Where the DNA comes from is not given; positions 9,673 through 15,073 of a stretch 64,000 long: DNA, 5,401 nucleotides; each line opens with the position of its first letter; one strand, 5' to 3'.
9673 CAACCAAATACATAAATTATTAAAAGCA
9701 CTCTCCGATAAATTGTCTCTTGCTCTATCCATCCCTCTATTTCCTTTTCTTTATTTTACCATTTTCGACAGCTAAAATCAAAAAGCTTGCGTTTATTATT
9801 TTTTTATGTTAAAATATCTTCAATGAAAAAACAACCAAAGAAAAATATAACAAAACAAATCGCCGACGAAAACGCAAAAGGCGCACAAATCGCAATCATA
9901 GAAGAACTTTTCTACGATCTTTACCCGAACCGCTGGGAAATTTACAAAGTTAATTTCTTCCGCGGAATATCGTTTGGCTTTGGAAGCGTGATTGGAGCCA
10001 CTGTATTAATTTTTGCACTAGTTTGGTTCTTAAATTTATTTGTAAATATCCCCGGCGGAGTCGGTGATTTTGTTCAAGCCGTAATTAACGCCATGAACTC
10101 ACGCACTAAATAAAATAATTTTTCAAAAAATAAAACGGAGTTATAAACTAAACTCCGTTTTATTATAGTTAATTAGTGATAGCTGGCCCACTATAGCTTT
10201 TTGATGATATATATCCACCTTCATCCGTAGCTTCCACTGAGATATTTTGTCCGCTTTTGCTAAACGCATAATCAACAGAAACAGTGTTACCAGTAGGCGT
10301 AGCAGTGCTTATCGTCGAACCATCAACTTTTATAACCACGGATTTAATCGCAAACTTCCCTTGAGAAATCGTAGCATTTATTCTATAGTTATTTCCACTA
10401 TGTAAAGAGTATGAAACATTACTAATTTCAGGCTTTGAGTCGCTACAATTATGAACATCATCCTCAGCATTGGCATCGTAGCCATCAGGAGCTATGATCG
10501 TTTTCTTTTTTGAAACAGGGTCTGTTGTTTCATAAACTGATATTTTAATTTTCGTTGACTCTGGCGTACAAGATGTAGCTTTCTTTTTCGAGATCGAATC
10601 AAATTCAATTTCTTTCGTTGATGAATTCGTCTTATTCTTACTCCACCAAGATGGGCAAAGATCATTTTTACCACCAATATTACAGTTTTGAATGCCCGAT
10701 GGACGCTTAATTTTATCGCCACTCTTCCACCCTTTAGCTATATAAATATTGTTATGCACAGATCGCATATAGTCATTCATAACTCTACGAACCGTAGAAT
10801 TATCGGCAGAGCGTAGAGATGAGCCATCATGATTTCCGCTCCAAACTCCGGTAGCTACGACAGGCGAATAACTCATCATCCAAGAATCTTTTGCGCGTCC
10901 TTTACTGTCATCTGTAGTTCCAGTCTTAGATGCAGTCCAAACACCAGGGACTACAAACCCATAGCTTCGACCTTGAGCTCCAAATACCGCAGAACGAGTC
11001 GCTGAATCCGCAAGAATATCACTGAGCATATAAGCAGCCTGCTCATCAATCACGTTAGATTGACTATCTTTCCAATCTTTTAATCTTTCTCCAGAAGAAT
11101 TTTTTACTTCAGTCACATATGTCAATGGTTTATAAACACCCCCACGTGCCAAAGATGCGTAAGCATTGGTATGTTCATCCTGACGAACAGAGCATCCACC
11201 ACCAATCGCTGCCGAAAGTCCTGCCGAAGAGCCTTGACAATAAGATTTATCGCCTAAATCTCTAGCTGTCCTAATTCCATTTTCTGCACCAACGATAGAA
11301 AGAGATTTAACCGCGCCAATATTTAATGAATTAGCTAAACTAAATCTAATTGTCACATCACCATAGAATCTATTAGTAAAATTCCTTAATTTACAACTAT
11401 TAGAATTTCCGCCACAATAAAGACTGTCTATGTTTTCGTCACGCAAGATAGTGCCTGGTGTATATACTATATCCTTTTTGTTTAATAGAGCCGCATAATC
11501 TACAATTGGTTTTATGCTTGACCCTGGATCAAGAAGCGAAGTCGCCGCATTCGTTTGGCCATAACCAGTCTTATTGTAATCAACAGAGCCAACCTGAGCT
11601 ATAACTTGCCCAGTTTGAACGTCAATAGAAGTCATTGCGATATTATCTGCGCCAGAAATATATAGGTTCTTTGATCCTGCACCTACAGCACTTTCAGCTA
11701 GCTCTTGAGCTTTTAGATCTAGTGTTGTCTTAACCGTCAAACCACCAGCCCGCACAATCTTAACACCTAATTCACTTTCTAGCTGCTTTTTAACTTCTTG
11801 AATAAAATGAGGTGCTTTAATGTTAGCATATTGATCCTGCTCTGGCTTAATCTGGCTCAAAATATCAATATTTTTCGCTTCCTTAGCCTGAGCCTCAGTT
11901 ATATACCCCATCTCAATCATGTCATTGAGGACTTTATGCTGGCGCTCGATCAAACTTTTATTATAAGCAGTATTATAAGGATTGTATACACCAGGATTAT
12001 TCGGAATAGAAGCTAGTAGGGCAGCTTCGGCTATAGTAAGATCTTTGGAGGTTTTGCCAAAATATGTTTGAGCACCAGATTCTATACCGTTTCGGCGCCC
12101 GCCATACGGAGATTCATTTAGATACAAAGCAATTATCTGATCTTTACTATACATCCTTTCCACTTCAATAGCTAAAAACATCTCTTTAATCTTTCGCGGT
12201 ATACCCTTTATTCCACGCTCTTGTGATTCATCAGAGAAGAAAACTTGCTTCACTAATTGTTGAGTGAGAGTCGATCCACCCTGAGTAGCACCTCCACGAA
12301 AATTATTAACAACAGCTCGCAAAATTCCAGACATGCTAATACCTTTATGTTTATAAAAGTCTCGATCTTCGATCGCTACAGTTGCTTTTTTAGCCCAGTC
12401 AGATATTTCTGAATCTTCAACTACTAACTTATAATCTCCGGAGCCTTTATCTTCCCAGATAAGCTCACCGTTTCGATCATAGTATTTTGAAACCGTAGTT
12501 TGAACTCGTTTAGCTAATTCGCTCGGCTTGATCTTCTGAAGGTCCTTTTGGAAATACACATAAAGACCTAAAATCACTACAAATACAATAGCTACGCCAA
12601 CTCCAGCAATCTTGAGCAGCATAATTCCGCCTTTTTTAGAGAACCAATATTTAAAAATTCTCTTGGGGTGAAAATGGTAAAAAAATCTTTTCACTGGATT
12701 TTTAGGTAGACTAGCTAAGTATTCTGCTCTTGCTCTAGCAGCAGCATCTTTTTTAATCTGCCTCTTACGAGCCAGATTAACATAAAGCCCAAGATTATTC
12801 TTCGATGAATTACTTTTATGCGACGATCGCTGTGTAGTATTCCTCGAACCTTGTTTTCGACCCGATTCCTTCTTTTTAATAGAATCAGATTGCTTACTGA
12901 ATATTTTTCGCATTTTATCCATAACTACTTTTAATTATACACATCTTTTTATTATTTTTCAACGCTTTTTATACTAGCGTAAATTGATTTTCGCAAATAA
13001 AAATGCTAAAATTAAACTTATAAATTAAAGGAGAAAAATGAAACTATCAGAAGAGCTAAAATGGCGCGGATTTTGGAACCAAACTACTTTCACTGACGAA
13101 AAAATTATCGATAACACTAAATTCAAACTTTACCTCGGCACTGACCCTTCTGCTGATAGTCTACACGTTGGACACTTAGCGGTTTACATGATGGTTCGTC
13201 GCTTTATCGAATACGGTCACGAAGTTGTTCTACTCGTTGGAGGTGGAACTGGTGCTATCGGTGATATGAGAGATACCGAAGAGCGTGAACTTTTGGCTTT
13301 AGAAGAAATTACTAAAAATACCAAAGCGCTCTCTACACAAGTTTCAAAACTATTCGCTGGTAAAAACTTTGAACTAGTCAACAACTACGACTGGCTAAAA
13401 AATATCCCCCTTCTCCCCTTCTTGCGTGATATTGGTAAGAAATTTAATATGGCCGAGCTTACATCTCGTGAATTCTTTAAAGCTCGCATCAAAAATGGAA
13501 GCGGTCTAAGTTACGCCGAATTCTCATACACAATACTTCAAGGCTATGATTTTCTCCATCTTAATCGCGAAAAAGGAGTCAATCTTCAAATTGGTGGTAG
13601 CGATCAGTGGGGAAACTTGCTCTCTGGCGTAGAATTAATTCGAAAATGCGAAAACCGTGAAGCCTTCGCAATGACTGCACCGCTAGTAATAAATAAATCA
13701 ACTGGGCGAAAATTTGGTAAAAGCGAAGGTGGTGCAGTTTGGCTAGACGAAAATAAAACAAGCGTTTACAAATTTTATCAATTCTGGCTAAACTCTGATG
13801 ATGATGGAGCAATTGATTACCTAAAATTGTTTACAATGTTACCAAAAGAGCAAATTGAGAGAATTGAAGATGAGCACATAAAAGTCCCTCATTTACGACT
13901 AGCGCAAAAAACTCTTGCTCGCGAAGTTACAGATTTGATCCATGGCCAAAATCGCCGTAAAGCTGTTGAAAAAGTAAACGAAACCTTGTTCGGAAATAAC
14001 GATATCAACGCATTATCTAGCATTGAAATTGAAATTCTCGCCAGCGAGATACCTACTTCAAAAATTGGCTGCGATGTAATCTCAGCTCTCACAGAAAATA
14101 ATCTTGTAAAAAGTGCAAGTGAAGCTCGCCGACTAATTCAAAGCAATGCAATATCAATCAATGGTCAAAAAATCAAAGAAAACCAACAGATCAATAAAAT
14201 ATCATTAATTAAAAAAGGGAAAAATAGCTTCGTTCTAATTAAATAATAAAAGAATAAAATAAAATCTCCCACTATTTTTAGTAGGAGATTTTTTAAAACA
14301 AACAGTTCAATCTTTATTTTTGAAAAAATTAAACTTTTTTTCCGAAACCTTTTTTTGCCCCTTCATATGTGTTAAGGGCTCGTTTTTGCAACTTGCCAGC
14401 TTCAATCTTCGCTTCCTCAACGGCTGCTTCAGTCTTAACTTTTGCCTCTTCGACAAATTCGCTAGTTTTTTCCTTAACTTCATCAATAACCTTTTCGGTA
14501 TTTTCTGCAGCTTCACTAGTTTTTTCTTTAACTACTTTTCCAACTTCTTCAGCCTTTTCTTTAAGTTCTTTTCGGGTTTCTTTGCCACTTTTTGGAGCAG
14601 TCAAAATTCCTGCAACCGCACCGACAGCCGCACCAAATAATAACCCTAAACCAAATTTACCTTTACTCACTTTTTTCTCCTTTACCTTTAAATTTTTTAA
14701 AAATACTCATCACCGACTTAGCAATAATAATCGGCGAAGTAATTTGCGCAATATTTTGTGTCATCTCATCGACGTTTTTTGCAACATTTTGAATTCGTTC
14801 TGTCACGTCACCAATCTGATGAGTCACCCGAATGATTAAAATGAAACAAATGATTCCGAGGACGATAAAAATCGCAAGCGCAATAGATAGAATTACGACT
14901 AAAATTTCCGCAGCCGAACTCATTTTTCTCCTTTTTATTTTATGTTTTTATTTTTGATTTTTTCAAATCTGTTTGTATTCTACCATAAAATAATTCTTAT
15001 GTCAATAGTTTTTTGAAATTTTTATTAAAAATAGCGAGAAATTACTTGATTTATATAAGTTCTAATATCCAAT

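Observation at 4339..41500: Recurrent leaderless-gene architecture: (TGn)TAnAAT, then 6-7 nt, then ATG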

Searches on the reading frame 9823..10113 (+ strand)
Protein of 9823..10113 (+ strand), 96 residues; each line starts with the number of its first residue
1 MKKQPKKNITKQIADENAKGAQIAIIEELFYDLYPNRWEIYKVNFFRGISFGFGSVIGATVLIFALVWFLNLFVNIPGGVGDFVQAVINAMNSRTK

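Call 10: search_protein_families(library=ncbifam, proteins=[window:9823-10113:+])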
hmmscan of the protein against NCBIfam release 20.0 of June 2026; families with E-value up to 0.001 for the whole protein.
window:9823-10113:+ (96 aa): 0 families

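Call 55: search_protein_families(library=pfam, proteins=[window:9823-10113:+], max_evalue=0.01)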
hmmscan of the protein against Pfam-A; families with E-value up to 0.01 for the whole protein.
window:9823-10113:+ (96 aa): 2 families
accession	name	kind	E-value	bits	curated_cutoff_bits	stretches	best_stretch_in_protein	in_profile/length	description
PF18910.5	DUF5665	-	3.6e-15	56.2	27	1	36-91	1-55/56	Domain of unknown function (DUF5665)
PF04893.22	Yip1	-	0.0096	16.2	28.6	1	36-87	47-97/173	Yip1 domain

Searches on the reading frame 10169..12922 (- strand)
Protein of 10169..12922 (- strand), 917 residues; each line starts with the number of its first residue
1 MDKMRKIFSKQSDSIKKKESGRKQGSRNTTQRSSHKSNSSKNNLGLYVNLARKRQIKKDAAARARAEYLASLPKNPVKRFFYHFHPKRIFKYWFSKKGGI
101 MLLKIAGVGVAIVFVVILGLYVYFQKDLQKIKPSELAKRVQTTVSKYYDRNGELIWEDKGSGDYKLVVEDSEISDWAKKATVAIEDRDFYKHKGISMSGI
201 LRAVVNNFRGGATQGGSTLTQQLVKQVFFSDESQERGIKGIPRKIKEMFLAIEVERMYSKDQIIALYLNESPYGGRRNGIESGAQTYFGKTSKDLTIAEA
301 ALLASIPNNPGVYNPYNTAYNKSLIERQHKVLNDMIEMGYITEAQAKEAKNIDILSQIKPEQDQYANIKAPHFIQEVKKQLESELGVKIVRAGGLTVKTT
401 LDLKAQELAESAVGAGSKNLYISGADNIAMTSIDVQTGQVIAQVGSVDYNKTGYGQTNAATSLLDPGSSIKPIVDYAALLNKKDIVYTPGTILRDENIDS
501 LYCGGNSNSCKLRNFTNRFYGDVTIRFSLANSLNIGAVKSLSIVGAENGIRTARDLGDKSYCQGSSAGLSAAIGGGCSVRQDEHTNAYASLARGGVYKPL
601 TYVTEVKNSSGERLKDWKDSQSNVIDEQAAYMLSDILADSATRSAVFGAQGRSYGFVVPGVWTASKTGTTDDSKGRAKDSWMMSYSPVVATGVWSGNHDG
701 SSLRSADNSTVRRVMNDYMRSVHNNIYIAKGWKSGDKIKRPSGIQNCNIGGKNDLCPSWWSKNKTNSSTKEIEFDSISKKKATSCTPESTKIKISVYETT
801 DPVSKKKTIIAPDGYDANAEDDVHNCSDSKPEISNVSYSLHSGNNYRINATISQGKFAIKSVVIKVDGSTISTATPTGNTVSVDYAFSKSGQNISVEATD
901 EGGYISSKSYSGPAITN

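Call 41: search_protein_families(library=ncbifam, proteins=[window:10169-12922:-], max_evalue=0.00001)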
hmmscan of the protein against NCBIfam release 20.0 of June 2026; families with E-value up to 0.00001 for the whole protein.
window:10169-12922:- (917 aa): 13 families
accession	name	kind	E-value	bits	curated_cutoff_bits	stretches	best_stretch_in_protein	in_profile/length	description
TIGR02074.1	PBP_1a_fam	subfamily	4.9e-127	424.9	508.75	1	167-725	4-535/535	PBP1A family penicillin-binding protein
TIGR02073.1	PBP_1c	equivalog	5.8e-95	319.4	494.2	1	141-702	8-522/728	penicillin-binding protein 1C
NF051885.1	tranpepglycosPbpC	equivalog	1.7e-86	291.2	900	1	110-727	21-598/632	multimodular transpeptidase-transglycosylase PbpC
NF038272.1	strep_PBP1A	exception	4.6e-86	289.5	1075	1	105-673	13-562/658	penicillin-binding protein PBP1A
NF038276.1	strep_PBP2A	exception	1.9e-76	257.8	1100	1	89-699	30-610/716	penicillin-binding protein PBP2A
TIGR02071.1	PBP_1b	equivalog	3e-76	257.1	717.75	1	164-725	146-685/729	penicillin-binding protein 1B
NF038274.1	strep_PBP1B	exception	1.2e-63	215.6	1225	2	101-363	23-287/745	penicillin-binding protein PBP1B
NF007061.0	PRK09506.1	equivalog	1.2e-59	201.9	1120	1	161-726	207-747/825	bifunctional glycosyl transferase/transpeptidase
NF008643.0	PRK11636.1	equivalog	1.9e-57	195.1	1263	2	109-414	14-304/850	peptidoglycan glycosyltransferase/peptidoglycan DD-transpeptidase MrcA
NF011423.0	PRK14850.1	equivalog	1.7e-51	175.5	1275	1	162-721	154-691/764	penicillin-binding protein 1b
NF008414.0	PRK11240.1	equivalog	2.4e-48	164.8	1121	1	150-702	48-543/774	peptidoglycan glycosyltransferase PbpC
NF010008.0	PRK13481.1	equivalog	7.1e-37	127.2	270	1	167-349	82-263/269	glycosyltransferase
TIGR02070.1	mono_pep_trsgly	equivalog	1.3e-29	103.4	182.65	1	171-337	61-220/224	monofunctional biosynthetic peptidoglycan transglycosylase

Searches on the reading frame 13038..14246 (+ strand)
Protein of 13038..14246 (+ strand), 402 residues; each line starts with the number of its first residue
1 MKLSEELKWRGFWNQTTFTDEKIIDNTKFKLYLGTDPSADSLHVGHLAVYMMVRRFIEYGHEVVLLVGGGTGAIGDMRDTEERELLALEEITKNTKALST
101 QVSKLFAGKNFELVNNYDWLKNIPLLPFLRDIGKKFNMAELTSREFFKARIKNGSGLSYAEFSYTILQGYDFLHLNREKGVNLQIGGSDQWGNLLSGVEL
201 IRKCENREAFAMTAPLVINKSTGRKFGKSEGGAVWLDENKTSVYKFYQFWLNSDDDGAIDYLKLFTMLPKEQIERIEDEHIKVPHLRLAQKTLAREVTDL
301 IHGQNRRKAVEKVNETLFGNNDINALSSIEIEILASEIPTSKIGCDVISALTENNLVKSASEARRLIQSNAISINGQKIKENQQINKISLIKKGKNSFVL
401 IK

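Call 70: search_protein_families(library=ncbifam, proteins=[window:13038-14246:+], max_evalue=1e-10)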
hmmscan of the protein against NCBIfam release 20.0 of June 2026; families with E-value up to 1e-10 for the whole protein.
window:13038-14246:+ (402 aa): 1 family
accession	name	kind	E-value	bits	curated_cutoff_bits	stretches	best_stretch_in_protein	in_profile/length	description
TIGR00234.1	tyrS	equivalog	9.9e-106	354.2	113.8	1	4-401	7-403/406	tyrosine--tRNA ligase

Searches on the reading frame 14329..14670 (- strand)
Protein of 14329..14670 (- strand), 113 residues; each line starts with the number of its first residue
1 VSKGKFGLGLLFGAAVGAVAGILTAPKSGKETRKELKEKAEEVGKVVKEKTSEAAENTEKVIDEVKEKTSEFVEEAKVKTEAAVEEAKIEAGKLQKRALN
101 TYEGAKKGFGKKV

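Call 55: search_protein_families(library=pfam, proteins=[window:14329-14670:-], max_evalue=0.01)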
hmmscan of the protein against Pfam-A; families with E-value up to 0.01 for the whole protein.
window:14329-14670:- (113 aa): 3 families
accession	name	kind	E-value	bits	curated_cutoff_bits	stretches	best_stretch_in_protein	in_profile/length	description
PF12732.12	YtxH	-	7.8e-20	71.5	37.5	1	8-77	2-71/71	YtxH-like protein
PF01442.23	Apolipoprotein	-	3.5e-05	24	90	1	30-89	80-139/190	Apolipoprotein A1/A4/E domain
PF05388.16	Carbpep_Y_N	-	0.0048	17.7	25.8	1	33-91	55-113/127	Carboxypeptidase Y pro-peptide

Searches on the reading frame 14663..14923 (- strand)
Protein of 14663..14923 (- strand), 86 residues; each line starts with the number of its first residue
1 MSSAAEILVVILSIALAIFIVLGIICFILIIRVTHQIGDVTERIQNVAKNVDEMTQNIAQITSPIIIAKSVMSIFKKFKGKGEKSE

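Call 55: search_protein_families(library=pfam, proteins=[window:14663-14923:-], max_evalue=0.01)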
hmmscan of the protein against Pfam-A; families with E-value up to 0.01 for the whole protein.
window:14663-14923:- (86 aa): 4 families
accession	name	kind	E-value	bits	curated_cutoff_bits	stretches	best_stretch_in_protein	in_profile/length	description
PF06103.16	DUF948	-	0.00045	20.8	37.2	1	12-62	6-53/89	Bacterial protein of unknown function (DUF948)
PF15145.11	DUF4577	-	0.0022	18.4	27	1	7-56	62-111/128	Domain of unknown function (DUF4577)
PF01594.21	AI-2E_transport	-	0.0061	16.2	34.3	1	9-65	51-107/327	AI-2E family transporter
PF19579.4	FtsL_2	-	0.0077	16.6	24.6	1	18-82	19-83/100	Bacteriodetes cell division protein (FtsL-like)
